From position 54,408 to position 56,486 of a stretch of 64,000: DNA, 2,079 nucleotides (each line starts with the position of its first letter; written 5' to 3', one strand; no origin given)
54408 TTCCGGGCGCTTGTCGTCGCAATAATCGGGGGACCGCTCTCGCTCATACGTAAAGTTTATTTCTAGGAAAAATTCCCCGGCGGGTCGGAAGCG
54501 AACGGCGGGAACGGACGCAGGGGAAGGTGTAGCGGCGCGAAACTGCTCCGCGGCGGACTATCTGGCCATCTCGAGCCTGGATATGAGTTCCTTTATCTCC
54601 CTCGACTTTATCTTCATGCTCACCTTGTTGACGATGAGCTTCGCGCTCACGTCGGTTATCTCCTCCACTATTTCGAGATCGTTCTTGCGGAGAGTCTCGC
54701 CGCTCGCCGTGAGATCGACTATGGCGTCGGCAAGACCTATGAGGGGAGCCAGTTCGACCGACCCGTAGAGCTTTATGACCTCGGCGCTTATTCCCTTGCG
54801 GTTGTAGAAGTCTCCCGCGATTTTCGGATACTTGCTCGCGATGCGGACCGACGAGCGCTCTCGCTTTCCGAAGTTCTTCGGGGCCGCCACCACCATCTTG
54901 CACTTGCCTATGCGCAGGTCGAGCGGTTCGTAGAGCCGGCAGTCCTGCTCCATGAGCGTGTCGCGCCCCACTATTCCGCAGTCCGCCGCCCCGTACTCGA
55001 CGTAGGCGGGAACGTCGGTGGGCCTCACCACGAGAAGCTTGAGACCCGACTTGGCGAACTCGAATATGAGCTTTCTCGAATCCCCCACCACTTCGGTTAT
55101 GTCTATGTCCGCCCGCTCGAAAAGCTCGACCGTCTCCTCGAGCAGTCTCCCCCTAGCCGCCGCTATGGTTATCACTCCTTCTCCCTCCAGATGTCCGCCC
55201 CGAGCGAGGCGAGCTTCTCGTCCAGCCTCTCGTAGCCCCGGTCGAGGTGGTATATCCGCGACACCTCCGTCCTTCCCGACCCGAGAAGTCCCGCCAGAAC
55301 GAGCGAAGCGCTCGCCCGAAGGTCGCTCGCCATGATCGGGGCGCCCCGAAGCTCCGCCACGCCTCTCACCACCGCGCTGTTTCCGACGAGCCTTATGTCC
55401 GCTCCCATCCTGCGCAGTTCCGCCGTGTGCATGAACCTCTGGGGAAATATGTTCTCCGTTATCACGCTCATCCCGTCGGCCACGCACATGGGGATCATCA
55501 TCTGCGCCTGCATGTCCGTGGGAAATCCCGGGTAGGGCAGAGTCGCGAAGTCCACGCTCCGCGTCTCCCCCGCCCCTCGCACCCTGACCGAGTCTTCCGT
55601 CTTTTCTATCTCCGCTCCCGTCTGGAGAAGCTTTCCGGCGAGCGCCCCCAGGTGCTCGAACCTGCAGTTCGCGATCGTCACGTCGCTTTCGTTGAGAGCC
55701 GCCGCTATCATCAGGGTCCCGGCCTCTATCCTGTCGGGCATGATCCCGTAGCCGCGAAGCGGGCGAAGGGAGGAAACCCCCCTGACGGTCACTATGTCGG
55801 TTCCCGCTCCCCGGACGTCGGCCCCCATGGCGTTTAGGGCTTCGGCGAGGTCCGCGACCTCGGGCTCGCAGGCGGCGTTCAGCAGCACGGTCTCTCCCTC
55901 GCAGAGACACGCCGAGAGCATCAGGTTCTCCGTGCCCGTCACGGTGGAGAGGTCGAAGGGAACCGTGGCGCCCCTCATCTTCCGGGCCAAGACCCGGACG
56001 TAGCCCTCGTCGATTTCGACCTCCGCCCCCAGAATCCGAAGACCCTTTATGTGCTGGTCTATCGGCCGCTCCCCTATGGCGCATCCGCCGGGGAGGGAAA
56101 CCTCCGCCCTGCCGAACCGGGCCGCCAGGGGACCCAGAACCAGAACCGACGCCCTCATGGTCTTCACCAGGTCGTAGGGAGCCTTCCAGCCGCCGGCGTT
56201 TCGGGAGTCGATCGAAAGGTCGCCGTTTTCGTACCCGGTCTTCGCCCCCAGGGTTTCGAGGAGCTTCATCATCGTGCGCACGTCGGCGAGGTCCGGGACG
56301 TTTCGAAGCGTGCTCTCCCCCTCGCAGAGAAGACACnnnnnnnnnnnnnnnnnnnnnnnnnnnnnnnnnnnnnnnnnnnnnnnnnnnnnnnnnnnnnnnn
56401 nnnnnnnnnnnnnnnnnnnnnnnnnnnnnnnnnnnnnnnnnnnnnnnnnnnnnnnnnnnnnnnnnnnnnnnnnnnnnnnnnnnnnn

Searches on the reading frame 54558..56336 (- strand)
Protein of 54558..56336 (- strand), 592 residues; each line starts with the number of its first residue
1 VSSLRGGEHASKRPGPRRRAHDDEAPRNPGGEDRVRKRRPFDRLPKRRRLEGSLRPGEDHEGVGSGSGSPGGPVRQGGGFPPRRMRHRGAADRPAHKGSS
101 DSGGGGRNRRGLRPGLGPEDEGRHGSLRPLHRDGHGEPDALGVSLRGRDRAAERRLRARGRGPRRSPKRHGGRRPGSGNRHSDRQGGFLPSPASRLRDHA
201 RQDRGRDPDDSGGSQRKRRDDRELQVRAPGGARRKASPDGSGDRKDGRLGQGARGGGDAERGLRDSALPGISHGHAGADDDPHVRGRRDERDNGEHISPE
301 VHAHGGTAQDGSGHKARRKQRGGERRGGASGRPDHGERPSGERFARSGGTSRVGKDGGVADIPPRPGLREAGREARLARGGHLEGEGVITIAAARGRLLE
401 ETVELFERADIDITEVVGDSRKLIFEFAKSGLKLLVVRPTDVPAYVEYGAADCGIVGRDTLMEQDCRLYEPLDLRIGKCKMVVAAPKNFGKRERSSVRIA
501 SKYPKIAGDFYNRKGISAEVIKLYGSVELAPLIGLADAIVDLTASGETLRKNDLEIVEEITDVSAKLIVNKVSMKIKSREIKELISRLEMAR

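Call 7: search_protein_families(library=pfam, proteins=[window:54558-56336:-], max_evalue=0.01)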
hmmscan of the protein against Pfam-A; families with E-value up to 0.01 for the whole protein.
window:54558-56336:- (592 aa): 1 family
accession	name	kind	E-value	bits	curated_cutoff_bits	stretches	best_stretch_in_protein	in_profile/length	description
PF01634.23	HisG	-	1.5e-54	184.7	25.5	1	438-589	1-157/158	ATP phosphoribosyltransferase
